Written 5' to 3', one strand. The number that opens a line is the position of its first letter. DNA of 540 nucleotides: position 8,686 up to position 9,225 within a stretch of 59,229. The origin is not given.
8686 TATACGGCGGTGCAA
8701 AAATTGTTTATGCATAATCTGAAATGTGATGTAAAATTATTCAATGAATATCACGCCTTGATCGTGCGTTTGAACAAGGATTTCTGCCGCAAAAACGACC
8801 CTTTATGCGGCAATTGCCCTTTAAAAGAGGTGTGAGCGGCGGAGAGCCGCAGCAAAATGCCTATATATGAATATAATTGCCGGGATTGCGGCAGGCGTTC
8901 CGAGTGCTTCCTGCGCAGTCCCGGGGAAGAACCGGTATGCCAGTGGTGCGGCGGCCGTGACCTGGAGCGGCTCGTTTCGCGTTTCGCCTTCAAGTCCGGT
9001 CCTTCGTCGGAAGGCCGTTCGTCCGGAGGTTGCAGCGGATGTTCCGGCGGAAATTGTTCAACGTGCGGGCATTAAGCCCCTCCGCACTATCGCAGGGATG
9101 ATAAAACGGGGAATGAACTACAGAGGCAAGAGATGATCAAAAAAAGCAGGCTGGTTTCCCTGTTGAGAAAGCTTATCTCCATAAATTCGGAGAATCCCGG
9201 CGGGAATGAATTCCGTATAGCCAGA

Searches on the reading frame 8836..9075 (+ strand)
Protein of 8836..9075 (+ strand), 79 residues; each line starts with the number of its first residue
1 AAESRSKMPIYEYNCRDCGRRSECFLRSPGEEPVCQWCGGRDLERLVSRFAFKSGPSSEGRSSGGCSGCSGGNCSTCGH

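Call 88: search_protein_families(library=pfam, proteins=[window:8836-9075:+], max_evalue=0.00001)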
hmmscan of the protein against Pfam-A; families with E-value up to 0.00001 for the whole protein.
window:8836-9075:+ (79 aa): 1 family
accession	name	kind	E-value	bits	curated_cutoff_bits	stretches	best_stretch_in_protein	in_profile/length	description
PF09723.15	Zn_ribbon_8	-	2e-11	44.1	34.4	1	8-47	1-41/41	Zinc ribbon domain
